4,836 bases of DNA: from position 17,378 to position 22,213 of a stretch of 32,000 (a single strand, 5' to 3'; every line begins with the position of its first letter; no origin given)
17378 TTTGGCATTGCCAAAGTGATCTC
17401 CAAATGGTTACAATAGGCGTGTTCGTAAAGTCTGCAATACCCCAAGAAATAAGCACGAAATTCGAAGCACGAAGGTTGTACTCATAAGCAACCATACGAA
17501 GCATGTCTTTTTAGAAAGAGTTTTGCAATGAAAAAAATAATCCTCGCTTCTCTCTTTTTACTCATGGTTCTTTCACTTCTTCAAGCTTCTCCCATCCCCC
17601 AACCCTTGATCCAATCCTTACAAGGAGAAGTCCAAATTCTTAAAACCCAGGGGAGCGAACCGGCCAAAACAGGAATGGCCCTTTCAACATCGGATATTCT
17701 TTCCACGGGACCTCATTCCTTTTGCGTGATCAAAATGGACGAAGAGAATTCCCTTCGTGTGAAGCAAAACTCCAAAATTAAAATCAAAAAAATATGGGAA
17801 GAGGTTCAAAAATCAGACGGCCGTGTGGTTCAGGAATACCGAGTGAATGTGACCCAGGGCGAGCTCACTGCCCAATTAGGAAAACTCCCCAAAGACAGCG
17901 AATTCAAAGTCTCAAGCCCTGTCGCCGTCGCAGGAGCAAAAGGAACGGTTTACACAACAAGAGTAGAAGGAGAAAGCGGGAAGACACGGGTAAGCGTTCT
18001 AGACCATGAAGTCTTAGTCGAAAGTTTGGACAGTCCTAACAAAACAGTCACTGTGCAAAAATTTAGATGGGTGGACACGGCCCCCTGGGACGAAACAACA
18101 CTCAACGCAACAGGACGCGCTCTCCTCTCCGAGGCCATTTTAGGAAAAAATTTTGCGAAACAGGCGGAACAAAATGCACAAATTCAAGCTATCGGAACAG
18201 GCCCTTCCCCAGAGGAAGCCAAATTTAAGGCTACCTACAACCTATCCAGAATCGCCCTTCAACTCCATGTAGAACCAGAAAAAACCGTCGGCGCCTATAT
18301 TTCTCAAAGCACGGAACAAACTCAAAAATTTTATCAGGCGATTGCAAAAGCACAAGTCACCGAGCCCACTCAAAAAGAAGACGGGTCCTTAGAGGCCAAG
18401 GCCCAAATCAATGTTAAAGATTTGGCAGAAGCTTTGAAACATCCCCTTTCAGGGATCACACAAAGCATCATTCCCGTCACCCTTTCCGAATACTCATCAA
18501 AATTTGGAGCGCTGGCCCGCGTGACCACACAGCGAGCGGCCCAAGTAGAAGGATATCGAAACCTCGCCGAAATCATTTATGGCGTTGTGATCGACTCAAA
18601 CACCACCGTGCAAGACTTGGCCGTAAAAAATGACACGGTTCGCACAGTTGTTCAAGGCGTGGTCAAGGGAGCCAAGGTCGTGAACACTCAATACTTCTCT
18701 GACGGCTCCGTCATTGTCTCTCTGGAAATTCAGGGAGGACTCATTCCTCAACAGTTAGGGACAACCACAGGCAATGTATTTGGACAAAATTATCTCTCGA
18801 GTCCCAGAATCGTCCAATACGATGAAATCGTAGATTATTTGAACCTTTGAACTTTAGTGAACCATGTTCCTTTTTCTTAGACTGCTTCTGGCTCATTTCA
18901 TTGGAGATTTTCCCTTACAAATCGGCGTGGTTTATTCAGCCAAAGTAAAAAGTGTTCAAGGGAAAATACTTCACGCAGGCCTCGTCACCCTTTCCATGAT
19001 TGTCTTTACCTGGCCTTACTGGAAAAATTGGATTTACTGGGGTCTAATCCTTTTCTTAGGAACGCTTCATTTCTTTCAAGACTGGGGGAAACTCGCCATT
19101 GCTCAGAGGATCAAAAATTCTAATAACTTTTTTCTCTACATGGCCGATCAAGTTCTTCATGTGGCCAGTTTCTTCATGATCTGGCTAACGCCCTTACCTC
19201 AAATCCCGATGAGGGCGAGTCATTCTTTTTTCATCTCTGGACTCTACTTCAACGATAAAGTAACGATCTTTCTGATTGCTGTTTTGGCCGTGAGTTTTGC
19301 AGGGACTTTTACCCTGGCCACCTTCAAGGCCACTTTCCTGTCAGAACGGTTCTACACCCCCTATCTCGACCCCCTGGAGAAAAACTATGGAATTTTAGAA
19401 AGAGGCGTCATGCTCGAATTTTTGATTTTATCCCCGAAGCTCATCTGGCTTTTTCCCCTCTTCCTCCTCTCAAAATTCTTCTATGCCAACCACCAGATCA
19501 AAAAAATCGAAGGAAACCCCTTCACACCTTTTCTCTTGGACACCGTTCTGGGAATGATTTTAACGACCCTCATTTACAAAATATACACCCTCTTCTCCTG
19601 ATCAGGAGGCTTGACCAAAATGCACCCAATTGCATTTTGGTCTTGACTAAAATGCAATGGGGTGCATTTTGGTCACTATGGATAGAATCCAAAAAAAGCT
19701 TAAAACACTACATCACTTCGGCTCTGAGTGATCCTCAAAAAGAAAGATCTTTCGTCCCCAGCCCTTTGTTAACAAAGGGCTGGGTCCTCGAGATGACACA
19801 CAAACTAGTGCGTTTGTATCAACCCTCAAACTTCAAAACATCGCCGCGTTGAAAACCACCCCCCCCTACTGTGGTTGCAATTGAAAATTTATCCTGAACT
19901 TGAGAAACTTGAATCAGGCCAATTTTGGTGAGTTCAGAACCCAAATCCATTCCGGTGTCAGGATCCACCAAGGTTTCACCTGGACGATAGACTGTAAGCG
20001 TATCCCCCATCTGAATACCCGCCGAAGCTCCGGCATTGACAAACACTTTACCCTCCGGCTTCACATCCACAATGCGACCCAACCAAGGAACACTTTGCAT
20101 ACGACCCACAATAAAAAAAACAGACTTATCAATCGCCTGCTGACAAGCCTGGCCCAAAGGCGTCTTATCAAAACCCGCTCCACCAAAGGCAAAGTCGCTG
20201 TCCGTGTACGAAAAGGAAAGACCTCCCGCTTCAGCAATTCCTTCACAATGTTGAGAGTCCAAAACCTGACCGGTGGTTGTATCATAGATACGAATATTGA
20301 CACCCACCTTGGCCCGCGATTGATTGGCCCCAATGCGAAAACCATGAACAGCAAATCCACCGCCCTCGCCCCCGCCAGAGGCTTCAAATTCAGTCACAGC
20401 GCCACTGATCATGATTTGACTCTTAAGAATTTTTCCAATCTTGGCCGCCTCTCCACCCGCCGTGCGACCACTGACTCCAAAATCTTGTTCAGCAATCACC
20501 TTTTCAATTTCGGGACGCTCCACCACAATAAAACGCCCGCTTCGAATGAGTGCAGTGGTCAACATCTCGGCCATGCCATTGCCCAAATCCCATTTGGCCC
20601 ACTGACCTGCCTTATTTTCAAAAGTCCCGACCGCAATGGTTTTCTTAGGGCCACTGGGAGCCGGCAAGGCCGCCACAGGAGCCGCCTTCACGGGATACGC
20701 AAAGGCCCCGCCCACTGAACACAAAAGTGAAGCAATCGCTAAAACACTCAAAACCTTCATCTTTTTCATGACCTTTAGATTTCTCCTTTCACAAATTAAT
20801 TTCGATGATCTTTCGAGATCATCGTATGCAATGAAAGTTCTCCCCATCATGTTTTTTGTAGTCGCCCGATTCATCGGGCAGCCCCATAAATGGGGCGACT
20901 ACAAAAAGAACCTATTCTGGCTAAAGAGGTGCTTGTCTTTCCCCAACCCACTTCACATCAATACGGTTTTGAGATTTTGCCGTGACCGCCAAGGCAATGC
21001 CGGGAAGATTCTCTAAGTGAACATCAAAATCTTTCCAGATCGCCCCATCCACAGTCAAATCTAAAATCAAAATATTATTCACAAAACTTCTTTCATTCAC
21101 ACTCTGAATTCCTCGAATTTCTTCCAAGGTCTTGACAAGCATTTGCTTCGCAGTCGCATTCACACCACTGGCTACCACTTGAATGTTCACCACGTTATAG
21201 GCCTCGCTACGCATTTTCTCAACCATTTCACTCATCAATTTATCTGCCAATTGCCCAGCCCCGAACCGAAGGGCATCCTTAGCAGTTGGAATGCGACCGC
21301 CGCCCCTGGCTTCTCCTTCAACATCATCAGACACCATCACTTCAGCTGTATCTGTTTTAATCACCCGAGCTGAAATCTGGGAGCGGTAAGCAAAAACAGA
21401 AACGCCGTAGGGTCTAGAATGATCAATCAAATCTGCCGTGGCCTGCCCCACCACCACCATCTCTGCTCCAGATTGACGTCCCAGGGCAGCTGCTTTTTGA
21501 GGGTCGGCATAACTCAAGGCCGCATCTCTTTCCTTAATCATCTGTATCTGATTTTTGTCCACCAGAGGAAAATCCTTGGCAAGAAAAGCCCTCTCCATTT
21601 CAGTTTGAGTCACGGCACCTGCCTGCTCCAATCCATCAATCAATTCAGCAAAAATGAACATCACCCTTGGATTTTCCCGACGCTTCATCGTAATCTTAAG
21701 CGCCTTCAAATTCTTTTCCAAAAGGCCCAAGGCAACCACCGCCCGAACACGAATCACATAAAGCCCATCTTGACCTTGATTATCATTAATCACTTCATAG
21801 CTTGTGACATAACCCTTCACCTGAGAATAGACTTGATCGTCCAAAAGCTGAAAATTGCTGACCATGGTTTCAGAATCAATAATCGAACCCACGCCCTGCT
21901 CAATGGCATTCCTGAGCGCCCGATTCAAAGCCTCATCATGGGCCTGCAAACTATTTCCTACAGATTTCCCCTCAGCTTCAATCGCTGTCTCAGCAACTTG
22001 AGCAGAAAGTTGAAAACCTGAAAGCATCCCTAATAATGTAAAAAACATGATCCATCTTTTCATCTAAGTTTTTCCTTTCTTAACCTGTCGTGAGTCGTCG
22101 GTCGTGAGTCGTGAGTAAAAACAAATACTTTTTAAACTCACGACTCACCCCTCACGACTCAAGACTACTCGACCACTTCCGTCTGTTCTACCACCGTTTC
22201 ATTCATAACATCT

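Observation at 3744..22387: Family of intergenic hairpins whose arms are complementary tandem arrays of 7-nt units, with a different unit in each spacer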

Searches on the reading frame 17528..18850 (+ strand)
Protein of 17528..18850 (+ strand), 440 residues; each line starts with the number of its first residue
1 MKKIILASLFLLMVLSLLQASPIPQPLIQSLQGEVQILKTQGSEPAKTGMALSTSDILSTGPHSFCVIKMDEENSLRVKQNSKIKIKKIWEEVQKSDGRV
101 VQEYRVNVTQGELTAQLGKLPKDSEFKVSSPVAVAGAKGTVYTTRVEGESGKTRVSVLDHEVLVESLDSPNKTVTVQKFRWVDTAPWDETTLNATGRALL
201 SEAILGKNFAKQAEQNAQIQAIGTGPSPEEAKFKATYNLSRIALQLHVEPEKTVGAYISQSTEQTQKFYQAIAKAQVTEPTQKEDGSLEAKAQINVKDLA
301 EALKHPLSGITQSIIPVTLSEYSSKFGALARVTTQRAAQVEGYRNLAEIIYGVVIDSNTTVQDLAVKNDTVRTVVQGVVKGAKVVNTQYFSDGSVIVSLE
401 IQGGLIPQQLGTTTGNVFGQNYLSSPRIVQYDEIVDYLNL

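Call 7: search_protein_families(library=pfam, proteins=[window:17528-18850:+])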
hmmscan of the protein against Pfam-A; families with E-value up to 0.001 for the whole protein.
window:17528-18850:+ (440 aa): 2 families
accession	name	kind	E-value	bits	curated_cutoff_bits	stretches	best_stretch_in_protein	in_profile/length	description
PF04773.18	FecR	-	4.1e-10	40.4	24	1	57-162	2-96/97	FecR protein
PF02169.21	LPP20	-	4.3e-07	30.7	25.9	1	323-400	12-95/97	LPP20 lipoprotein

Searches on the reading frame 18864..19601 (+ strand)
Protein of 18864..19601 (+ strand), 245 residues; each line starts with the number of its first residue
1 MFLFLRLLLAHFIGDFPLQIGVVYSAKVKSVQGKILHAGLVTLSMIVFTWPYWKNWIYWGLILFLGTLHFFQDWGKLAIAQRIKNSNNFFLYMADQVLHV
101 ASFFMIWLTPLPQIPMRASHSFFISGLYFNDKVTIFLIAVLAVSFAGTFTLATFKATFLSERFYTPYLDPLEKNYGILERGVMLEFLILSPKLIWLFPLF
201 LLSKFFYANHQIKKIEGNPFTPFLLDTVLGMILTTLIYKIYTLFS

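Call 7: search_protein_families(library=pfam, proteins=[window:18864-19601:+])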
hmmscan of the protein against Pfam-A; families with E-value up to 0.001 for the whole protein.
window:18864-19601:+ (245 aa): 1 family
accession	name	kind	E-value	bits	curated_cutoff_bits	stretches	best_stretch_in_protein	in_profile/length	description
PF11750.13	DUF3307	-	8.7e-14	52.1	23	1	3-110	1-109/127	Protein of unknown function (DUF3307)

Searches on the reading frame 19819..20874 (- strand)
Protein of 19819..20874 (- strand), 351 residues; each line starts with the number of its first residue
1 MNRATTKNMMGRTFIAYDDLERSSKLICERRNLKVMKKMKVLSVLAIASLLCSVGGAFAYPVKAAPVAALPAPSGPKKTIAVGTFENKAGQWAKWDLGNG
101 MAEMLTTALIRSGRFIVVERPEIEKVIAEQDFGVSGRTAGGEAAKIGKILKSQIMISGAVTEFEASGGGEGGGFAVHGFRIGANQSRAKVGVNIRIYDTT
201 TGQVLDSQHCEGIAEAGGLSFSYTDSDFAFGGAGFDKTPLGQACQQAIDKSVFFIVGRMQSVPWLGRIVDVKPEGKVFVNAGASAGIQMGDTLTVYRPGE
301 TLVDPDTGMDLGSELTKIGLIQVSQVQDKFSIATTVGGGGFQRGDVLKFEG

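Call 7: search_protein_families(library=pfam, proteins=[window:19819-20874:-])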
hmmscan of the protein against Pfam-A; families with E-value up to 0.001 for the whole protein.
window:19819-20874:- (351 aa): 2 families
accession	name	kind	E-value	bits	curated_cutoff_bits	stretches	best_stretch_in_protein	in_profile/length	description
PF03783.19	CsgG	-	1.7e-34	119.4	20.8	1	76-265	8-207/210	Curli production assembly/transport component CsgG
PF16538.11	FlgT_C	-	5e-08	33.7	27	1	276-338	3-63/77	Flagellar assembly protein T, C-terminal domain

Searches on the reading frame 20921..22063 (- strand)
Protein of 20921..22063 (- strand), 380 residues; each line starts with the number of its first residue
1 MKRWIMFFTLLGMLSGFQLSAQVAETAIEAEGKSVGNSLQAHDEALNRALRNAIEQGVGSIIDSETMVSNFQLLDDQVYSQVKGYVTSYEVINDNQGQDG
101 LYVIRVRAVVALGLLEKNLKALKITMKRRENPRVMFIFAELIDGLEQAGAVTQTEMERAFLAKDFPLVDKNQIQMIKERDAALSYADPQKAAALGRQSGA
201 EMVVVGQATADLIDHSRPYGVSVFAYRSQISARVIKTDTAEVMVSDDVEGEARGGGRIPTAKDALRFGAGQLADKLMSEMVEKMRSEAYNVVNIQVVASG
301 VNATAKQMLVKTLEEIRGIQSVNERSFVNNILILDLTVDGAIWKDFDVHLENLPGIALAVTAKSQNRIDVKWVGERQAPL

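Call 7: search_protein_families(library=pfam, proteins=[window:20921-22063:-])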
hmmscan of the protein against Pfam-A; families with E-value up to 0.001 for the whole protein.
window:20921-22063:- (380 aa): 0 families

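Call 43: search_protein_families(library=pfam, proteins=[window:20921-22063:-], max_evalue=0.01)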
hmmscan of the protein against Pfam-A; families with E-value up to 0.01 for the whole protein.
window:20921-22063:- (380 aa): 0 families
